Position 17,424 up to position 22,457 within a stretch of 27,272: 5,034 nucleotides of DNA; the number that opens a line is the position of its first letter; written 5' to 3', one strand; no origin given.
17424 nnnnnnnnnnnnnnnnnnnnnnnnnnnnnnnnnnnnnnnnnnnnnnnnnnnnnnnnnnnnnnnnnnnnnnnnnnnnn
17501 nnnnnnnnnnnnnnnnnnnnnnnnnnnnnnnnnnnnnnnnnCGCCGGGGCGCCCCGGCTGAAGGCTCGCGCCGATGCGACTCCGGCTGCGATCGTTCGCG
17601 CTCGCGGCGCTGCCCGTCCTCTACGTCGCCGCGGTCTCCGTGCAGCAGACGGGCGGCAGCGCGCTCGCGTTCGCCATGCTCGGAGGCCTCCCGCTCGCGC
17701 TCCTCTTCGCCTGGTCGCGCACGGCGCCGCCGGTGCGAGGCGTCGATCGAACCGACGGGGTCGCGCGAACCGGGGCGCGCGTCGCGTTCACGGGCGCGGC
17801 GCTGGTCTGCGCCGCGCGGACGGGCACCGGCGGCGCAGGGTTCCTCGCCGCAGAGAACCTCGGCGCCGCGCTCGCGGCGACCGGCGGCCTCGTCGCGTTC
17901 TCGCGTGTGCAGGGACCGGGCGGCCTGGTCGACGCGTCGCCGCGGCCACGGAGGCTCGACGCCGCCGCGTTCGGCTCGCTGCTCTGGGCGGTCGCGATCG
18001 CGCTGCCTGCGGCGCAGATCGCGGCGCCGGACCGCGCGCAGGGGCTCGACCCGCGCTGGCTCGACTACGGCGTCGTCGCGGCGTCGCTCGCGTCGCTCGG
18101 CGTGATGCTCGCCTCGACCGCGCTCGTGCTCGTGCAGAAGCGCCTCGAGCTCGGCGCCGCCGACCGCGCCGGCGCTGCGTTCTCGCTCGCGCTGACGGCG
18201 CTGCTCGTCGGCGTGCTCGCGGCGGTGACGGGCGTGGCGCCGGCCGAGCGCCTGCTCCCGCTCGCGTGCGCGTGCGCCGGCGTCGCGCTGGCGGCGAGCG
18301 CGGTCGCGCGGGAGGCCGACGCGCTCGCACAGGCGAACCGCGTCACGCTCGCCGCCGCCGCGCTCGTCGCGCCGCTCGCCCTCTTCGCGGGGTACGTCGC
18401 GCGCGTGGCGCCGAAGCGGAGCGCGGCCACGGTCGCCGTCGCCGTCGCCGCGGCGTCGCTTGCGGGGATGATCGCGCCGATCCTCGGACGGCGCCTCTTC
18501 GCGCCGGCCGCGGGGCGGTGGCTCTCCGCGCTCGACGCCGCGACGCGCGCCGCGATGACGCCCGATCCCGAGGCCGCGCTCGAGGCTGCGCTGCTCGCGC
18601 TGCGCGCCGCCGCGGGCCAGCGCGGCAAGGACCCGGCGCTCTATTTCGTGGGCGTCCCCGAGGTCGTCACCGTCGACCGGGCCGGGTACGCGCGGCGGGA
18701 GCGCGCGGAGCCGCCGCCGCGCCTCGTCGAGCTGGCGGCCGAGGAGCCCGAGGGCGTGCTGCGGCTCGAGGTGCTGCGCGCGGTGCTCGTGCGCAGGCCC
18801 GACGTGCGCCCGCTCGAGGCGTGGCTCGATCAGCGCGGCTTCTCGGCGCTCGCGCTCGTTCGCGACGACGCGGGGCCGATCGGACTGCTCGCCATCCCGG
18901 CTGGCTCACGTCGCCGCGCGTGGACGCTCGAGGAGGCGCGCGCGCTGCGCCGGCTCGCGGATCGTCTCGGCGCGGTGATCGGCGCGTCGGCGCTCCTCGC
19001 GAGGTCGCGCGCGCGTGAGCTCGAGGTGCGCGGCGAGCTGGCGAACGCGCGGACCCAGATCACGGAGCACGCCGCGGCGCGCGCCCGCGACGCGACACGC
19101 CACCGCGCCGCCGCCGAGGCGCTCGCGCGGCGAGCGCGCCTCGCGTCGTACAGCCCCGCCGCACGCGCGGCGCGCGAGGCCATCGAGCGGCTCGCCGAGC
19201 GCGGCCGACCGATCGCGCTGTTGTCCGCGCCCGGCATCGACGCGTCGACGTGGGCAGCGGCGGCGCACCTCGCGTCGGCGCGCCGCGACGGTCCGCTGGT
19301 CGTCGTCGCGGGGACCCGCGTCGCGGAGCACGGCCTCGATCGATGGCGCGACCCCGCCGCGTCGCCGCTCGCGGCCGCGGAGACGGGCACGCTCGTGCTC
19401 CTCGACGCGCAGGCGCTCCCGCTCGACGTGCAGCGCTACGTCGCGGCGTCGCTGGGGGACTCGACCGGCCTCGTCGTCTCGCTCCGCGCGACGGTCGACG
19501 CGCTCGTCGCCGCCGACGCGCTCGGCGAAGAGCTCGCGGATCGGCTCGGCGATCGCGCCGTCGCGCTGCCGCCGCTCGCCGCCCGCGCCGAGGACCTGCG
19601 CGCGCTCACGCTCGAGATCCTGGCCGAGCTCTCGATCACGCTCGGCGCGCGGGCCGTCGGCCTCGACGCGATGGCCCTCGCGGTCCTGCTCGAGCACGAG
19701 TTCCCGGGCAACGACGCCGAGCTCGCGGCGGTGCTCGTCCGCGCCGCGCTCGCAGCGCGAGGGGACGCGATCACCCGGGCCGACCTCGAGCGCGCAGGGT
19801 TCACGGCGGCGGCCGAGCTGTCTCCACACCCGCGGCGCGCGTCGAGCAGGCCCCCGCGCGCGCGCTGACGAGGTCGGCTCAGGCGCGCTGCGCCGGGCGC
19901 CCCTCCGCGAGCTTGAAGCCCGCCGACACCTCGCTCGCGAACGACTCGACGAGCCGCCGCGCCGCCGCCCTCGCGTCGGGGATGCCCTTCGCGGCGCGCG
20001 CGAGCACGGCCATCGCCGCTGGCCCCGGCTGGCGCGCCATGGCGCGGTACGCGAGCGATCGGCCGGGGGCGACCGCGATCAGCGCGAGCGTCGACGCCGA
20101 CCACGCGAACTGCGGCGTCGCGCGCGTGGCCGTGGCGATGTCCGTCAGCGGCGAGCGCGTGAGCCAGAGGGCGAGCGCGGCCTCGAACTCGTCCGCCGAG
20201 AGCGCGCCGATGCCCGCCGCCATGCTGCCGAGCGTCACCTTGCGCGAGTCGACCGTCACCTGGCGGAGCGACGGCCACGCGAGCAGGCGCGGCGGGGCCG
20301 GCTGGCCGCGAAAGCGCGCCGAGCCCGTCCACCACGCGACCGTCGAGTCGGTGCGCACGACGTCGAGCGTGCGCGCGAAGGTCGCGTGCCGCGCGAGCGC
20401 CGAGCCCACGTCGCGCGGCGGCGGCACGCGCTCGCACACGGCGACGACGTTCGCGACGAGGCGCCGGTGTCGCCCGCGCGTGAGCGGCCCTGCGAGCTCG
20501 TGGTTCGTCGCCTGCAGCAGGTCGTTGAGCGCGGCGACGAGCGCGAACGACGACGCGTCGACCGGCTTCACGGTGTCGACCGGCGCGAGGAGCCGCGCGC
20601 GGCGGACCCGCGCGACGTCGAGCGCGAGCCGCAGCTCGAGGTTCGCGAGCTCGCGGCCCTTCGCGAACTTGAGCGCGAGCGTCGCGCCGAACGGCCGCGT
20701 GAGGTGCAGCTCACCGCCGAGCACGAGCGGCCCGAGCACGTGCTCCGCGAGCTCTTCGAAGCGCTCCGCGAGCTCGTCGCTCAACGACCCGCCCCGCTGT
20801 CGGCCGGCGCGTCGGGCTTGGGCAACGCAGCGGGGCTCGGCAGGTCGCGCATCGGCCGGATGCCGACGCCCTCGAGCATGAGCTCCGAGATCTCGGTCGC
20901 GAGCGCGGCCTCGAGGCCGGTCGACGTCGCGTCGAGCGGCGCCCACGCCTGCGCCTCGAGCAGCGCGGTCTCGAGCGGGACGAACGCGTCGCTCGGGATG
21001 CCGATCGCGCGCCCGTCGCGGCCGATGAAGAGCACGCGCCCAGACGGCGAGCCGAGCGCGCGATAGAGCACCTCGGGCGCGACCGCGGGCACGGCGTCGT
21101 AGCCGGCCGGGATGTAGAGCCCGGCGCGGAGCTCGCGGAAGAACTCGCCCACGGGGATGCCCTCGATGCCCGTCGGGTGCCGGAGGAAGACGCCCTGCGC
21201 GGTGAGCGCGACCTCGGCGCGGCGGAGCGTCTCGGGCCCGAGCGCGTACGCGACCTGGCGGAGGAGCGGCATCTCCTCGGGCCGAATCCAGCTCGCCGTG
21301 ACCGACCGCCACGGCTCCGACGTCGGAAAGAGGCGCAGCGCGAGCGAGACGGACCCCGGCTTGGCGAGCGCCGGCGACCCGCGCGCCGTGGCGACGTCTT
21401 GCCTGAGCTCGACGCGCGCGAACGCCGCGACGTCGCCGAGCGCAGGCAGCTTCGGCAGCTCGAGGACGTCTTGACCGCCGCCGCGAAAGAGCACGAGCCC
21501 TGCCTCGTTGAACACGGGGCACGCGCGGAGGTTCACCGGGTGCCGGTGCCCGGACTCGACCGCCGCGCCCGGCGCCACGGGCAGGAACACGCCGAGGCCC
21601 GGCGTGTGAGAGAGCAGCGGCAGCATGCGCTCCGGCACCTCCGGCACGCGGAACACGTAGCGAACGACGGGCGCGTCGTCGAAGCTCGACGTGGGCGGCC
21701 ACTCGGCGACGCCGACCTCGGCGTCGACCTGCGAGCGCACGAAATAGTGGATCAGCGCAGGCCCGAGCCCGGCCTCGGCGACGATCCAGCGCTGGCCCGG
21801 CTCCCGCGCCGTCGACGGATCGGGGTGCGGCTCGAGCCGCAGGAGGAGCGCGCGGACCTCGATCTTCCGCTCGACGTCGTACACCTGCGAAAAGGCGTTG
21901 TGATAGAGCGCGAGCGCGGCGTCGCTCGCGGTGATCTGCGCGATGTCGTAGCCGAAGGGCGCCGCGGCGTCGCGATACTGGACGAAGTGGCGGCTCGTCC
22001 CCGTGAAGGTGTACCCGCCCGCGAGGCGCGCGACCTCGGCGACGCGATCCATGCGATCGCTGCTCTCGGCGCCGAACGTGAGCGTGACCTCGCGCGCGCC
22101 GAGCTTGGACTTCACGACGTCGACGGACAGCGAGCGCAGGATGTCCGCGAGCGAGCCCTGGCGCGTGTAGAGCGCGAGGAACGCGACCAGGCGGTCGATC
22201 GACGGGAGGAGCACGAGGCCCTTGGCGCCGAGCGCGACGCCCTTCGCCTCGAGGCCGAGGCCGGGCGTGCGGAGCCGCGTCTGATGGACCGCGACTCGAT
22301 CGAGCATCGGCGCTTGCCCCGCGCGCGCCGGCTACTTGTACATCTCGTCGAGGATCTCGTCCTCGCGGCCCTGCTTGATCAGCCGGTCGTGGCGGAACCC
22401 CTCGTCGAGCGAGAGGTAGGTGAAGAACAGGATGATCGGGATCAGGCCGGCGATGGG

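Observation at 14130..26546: Candidate extracytoplasmic heme/redox system: three heme-motif lipoproteins, a beta-barrel, a Tat enzyme, a bc-like membrane subunit and a membrane pseudo-ATPase within 12 kb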

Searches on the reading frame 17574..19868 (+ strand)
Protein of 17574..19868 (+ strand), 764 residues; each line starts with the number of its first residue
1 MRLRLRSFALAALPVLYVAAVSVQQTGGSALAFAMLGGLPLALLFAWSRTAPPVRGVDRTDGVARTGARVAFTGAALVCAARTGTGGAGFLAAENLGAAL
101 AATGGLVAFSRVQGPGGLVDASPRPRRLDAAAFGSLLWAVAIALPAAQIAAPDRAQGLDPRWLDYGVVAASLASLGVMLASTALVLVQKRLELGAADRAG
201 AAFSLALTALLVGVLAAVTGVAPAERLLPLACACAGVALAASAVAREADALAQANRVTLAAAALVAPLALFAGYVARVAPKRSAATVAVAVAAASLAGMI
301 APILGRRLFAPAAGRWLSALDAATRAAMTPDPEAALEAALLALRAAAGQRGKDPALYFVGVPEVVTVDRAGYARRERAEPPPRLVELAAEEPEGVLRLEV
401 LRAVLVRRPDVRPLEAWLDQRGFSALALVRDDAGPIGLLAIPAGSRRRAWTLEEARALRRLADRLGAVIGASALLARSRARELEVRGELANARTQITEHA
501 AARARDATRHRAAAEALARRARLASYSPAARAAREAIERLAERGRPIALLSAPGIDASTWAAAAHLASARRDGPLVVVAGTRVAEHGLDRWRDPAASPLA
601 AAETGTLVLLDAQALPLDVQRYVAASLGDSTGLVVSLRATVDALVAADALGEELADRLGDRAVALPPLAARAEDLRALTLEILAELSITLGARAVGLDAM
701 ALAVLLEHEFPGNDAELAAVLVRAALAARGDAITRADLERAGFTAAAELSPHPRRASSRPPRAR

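Call 5: search_protein_families(library=pfam, proteins=[window:17574-19868:+], max_evalue=0.01)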
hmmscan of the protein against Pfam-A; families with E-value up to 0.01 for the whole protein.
window:17574-19868:+ (764 aa): 2 families
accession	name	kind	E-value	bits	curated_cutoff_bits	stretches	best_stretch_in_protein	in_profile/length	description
PF25601.1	AAA_lid_14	-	6.4e-09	36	27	1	670-744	2-76/87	AAA+ ATPase lid domain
PF14532.12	Sigma54_activ_2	-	0.00031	21.4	25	1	528-668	5-138/138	Sigma-54 interaction domain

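Call 10: search_protein_families(library=ncbifam, proteins=[window:17574-19868:+], max_evalue=0.01)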
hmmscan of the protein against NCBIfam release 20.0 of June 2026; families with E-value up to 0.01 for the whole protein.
window:17574-19868:+ (764 aa): 21 families
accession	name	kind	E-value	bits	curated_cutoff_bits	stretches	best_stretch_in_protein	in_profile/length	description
TIGR01817.1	nifA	equivalog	1.8e-13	50.1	528.85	1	645-739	346-439/534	nif-specific transcriptional activator NifA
NF003451.0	PRK05022.1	equivalog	4.2e-12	45.5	476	1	643-745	338-441/512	nitric oxide reductase transcriptional regulator NorR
TIGR02915.1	PEP_resp_reg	equivalog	1e-11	44.3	502.6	1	634-739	278-383/445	PEP-CTERM-box response regulator transcription factor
NF051870.1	NAssimRespRegNtrX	equivalog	6.8e-11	41.7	600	1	503-738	117-378/452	nitrogen assimilation response regulator NtrX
NF008485.2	PRK11388.1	equivalog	1.2e-09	37.1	551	1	542-740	353-573/643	dihydroxyacetone kinase operon transcriptional regulator DhaR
TIGR02974.1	phageshock_pspF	equivalog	1.9e-09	37.2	443.55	1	633-730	137-235/336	phage shock protein operon transcriptional activator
NF008469.0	PRK11361.1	equivalog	2.2e-09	36.5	714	1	640-740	288-388/461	acetoacetate metabolism transcriptional regulator AtoC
NF038308.1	RNA_repair_RtcR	equivalog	1.1e-08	34.4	650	1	645-744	334-438/530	RNA repair transcriptional activator RtcR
NF047793.1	ResRegPgtA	equivalog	2.4e-08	33.3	650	1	503-720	124-335/414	two-component system response regulator PgtA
NF049963.1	RespRegFlgRCampy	domain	6.1e-08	31.9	750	1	633-738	272-377/429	fla regulon two-component system response regulator FlgR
TIGR01818.1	ntrC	equivalog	4.3e-07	29.1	558.6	1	641-740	280-379/463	nitrogen regulation protein NR(I)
NF038230.1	Regu_Geo_Pelo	equivalog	1.5e-06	26.4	1200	1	639-744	721-832/935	GPMC system transcriptional regulator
NF008622.0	PRK11608.1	equivalog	2.3e-06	26.8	529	1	632-725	143-237/329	phage shock protein operon transcriptional activator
NF050807.1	TransRegFlbDCaul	equivalog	2.4e-06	26.7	750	1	644-743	267-366/454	sigma-54-dependent transcriptional regulator FlbD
NF011958.0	PRK15429.1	equivalog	1.8e-05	23.6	830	1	643-733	527-617/692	formate hydrogenlyase transcriptional activator FlhA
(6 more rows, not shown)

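Call 89: search_protein_families(library=padloc, proteins=[window:17574-19868:+], max_evalue=0.01)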
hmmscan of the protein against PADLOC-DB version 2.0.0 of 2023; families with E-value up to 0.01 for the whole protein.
window:17574-19868:+ (764 aa): 1 family
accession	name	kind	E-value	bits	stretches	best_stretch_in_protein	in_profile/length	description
PDLC01995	RtcR_PspF2--CARF_AAA_HTH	-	1e-14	52.6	1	645-745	317-417/481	-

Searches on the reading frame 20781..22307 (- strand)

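Call 5: search_protein_families(library=pfam, proteins=[window:20781-22307:-], max_evalue=0.01)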
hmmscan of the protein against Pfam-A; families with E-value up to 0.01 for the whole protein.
window:20781-22307:- (508 aa): 1 family
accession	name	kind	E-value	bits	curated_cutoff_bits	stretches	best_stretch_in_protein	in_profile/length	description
PF19918.4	bpX2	-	0.00031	21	23.6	1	395-446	170-221/227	MoxR-vWA-beta-propeller ternary system domain bpX2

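Call 10: search_protein_families(library=ncbifam, proteins=[window:20781-22307:-], max_evalue=0.01)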
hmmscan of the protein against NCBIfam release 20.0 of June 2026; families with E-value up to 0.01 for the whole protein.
window:20781-22307:- (508 aa): 0 families

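Call 89: search_protein_families(library=padloc, proteins=[window:20781-22307:-], max_evalue=0.01)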
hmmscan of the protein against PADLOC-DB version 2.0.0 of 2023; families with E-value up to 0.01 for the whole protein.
window:20781-22307:- (508 aa): 0 families
